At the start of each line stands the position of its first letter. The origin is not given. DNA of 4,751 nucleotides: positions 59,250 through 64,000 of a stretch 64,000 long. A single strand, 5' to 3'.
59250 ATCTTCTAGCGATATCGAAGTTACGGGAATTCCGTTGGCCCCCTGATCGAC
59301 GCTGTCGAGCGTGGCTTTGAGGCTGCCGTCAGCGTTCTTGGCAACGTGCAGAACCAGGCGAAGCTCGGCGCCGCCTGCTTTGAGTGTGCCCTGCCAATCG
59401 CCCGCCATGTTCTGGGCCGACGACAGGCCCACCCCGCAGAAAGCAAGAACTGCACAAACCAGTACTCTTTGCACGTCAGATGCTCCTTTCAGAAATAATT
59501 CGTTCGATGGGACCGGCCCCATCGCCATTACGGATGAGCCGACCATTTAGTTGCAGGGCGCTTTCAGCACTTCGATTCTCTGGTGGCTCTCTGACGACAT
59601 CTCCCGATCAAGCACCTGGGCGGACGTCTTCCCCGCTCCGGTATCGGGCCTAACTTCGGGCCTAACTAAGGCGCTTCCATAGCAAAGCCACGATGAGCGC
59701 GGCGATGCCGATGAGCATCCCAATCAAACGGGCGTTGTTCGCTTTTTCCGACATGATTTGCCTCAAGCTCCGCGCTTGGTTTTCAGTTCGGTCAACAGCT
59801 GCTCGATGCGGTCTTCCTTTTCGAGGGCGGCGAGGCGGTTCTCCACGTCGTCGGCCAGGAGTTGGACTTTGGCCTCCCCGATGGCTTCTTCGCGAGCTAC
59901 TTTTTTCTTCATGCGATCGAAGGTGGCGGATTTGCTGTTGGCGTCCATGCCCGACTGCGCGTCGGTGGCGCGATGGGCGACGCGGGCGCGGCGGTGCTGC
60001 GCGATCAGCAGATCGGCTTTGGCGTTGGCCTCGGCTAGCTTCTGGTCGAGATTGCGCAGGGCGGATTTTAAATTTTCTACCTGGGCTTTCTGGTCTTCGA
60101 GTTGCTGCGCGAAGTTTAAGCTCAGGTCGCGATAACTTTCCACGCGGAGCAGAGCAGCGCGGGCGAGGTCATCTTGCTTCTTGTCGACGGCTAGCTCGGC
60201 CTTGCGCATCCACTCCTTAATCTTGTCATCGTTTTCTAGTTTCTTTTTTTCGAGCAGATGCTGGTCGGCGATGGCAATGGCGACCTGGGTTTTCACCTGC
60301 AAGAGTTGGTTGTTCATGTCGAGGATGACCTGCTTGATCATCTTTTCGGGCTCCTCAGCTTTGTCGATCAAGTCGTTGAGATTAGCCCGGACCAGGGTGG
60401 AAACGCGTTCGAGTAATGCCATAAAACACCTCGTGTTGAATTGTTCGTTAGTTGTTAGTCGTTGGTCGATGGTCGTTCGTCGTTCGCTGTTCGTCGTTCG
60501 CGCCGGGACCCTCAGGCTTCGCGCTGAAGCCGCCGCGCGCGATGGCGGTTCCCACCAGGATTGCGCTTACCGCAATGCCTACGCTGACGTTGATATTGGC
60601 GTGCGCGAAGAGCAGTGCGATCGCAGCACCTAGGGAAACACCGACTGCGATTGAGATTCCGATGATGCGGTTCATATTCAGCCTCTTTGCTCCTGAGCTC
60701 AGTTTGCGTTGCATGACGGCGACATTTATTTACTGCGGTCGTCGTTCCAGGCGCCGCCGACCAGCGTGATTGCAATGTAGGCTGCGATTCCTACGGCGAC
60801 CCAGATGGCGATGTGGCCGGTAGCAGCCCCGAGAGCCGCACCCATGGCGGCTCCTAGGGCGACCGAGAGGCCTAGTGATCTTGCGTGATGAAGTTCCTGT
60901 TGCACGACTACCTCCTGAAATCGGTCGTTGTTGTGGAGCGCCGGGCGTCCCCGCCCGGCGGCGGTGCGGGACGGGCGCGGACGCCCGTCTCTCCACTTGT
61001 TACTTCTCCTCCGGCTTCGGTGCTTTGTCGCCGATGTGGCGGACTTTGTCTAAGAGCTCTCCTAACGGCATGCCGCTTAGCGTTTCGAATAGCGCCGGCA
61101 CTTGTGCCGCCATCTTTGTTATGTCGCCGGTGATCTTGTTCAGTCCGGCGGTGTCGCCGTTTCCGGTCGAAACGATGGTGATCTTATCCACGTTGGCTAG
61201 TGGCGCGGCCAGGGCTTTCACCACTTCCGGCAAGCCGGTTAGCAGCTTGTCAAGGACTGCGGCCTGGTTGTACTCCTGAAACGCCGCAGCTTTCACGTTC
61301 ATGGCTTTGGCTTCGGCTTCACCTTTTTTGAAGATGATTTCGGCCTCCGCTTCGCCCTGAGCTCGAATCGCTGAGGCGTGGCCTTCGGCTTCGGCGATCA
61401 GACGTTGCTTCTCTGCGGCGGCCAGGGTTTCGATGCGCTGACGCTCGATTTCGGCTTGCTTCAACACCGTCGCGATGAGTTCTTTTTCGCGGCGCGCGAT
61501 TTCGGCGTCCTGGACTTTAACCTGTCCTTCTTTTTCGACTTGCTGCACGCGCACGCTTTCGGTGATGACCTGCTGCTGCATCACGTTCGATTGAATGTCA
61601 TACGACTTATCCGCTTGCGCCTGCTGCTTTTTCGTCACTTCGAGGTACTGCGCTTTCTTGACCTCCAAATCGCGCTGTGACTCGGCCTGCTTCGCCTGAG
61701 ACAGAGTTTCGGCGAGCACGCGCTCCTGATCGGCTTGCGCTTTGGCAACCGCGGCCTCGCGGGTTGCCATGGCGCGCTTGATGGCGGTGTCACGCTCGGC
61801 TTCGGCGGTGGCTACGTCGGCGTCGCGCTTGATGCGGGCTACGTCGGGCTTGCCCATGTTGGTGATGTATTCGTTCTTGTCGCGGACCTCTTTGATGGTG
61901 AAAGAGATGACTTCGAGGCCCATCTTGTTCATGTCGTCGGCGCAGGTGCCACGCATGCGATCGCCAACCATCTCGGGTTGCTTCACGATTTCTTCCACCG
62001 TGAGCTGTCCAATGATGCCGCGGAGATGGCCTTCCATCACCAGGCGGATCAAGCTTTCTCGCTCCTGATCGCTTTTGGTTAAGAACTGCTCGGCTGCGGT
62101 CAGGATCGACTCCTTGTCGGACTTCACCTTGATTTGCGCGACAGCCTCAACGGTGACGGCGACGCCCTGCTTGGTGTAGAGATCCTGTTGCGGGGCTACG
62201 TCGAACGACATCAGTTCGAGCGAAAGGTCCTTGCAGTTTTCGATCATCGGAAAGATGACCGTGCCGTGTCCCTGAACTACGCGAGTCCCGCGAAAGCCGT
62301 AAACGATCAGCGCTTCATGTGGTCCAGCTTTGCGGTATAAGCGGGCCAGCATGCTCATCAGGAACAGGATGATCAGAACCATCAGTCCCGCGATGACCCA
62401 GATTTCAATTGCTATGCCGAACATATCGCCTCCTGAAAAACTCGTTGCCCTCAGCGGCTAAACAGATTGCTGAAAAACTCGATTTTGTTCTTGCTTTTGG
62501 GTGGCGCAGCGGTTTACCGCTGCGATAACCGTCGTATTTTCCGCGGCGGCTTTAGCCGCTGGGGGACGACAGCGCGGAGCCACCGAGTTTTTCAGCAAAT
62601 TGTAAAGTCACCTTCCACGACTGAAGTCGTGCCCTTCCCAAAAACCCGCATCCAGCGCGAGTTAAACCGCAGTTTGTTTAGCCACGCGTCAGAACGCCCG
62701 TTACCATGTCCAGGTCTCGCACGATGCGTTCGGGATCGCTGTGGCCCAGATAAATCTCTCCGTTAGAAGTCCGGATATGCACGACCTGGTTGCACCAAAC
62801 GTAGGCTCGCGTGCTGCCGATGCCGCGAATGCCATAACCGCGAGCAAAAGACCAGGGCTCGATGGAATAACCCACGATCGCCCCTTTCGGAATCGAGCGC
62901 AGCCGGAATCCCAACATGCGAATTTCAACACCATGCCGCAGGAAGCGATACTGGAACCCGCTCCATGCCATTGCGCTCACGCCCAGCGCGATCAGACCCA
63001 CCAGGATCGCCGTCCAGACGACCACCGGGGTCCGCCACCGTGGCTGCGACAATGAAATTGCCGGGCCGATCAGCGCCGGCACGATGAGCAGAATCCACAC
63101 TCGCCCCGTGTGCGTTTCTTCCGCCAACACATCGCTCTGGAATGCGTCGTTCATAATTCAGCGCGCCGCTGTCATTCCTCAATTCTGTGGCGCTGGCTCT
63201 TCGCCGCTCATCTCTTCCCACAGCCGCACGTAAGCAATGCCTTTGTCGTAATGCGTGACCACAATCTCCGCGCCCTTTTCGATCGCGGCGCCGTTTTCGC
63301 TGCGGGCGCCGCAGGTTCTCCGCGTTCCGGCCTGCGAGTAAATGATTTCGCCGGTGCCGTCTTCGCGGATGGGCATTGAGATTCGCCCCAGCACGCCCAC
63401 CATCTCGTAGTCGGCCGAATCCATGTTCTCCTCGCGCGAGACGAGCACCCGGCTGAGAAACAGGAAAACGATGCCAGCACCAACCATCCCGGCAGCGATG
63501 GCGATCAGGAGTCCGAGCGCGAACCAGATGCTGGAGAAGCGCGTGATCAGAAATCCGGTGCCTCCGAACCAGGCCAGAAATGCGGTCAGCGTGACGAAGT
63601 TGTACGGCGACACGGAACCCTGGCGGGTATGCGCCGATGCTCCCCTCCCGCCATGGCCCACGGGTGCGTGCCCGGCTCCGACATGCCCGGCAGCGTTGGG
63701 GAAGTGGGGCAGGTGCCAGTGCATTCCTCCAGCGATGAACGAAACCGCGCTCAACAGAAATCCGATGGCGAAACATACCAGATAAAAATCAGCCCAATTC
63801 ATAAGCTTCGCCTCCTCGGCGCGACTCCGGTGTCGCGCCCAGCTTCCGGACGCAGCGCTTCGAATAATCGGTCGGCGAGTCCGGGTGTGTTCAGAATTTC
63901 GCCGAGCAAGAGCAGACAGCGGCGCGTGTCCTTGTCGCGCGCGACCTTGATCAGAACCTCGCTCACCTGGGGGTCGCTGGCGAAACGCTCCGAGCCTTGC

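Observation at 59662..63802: NfeD / PH-like membrane protein / flotillin / two glycine-zipper proteins / PspA / 30-aa peptide: a combined membrane-microdomain and phage-shock supercluster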

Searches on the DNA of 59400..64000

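Call 87: search_rna_families(source=window, start=59400, end=64000, threshold=evalue, max_evalue=1)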
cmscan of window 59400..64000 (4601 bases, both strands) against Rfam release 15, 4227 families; matches with E-value up to 1: 2.
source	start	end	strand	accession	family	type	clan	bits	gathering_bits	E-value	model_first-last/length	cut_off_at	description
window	60935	60972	+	RF01340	CRISPR-DR29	Gene; CRISPR;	-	24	39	0.08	1-37/37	no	CRISPR RNA direct repeat element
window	60964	60994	-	RF01340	CRISPR-DR29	Gene; CRISPR;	-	22.4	39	0.23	1-37/37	no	CRISPR RNA direct repeat element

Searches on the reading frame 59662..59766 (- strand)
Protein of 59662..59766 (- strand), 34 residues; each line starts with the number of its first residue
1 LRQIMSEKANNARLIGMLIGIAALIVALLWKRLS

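Call 3: search_protein_families(library=pfam, proteins=[window:59662-59766:-], max_evalue=0.1)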
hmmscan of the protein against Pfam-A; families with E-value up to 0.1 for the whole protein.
window:59662-59766:- (34 aa): 0 families

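Call 4: search_protein_families(library=ncbifam, proteins=[window:59662-59766:-], max_evalue=0.1)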
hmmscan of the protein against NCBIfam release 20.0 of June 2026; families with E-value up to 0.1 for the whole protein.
window:59662-59766:- (34 aa): 0 families

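Call 83: search_protein_families(library=padloc, proteins=[window:59665-59754:-], max_evalue=0.01)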
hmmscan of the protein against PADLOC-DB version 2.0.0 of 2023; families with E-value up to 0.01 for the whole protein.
window:59665-59754:- (30 aa): 0 families

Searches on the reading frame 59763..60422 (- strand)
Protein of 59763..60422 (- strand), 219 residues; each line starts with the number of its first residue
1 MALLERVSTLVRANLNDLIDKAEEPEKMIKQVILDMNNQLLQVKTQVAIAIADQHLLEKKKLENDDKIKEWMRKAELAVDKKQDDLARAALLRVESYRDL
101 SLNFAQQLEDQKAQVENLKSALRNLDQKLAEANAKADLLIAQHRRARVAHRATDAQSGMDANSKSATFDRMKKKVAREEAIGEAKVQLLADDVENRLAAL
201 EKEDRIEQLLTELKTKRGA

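Call 3: search_protein_families(library=pfam, proteins=[window:59763-60422:-], max_evalue=0.1)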
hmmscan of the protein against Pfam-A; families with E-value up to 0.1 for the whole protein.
window:59763-60422:- (219 aa): 2 families
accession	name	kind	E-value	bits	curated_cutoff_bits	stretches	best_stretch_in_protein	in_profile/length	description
PF04012.17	PspA_IM30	-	7e-35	121.1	33.9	1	3-217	2-218/220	PspA/IM30 family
PF10563.14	CA_like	-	0.063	13.8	26.3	0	31-77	90-137/181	Delta carbonic anhydrase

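Call 4: search_protein_families(library=ncbifam, proteins=[window:59763-60422:-], max_evalue=0.1)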
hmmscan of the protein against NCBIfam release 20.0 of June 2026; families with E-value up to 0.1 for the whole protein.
window:59763-60422:- (219 aa): 3 families
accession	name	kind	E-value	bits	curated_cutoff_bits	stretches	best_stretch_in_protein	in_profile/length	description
TIGR02977.1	phageshock_pspA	equivalog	1e-36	126.7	242.95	1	1-216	1-216/219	phage shock protein PspA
NF007974.0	PRK10698.1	equivalog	8.3e-25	87.8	336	1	1-216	1-216/222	phage shock protein PspA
NF045984.1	StressProtLiaH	equivalog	1.1e-13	51.4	380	1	4-217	3-215/225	stress responsive protein LiaH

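Call 70: search_solved_structures(query=window:59763-60422:-, max_evalue=0.00001)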
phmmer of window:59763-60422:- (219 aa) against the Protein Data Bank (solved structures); distinct sequences matched with E-value up to 0.00001: 13.
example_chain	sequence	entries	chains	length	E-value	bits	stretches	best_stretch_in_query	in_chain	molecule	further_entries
8qbw_A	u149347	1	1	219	6.8e-34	121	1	1-215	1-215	Phage shock protein A, PspA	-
8qbv_A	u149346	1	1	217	7.1e-34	120.9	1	1-215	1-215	Membrane-associated protein Vipp1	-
8qbr_A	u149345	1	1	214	1.1e-33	120.3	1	1-213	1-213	Membrane-associated protein Vipp1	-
6zvr_B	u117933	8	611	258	1.1e-33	120.2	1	1-215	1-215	Vipp1 | Phage shock protein A, PspA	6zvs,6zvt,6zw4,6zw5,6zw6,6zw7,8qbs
8qfv_0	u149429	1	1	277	3e-32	115.6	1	1-216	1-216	Protein sll0617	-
7o3w_D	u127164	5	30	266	7.3e-32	114.3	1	2-216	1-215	Protein sll0617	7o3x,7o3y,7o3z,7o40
8qhv_0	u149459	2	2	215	9.5e-32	114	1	2-214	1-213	Membrane-associated protein Vipp1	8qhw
9eom_A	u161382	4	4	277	4.1e-30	108.6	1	1-216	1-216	Membrane-associated protein Vipp1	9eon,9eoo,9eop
8qhx_D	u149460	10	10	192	1.6e-22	83.9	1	24-214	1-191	Membrane-associated protein Vipp1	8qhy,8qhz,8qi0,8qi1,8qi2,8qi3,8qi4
4whe_A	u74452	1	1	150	1.2e-17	68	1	1-145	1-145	Phage shock protein A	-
7abk_A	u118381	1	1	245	3.4e-14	56.8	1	1-217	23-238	Chloroplast membrane-associated 30 kD protein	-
8akq_0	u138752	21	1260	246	3.4e-14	56.8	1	1-217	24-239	Chloroplast membrane-associated 30 kD protein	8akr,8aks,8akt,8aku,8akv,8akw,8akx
9hzm_A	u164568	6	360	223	1.1e-12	51.9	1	21-217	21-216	Chloroplast membrane-associated 30 kD protein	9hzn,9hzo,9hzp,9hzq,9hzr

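Call 83: search_protein_families(library=padloc, proteins=[window:59763-60422:-], max_evalue=0.01)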
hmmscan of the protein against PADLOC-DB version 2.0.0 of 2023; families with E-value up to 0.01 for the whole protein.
window:59763-60422:- (219 aa): 0 families

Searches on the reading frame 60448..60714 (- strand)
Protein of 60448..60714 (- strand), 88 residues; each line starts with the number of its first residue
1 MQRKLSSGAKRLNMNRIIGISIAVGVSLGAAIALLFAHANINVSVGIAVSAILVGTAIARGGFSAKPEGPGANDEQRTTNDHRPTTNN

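Call 3: search_protein_families(library=pfam, proteins=[window:60448-60714:-], max_evalue=0.1)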
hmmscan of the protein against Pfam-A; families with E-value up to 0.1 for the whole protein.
window:60448-60714:- (88 aa): 1 family
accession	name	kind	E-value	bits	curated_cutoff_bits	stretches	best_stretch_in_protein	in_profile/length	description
PF12697.13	Abhydrolase_6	-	0.012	16.7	26.3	1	22-65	69-107/217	Alpha/beta hydrolase family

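Call 4: search_protein_families(library=ncbifam, proteins=[window:60448-60714:-], max_evalue=0.1)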
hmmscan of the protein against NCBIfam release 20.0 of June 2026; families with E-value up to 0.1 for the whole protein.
window:60448-60714:- (88 aa): 0 families

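Call 50: search_protein_families(library=pfam, proteins=[window:60451-60675:-], max_evalue=1)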
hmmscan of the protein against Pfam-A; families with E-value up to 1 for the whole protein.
seq(75 aa): 2 families
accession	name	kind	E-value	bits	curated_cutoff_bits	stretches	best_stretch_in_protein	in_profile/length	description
PF12697.13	Abhydrolase_6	-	0.011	16.9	26.3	1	9-52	69-107/217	Alpha/beta hydrolase family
PF11990.13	DUF3487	-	0.6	10.4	27.8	1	4-45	28-67/114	Protein of unknown function (DUF3487)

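Call 83: search_protein_families(library=padloc, proteins=[window:60448-60675:-], max_evalue=0.01)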
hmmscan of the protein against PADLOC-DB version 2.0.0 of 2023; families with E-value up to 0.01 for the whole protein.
window:60448-60675:- (75 aa): 0 families
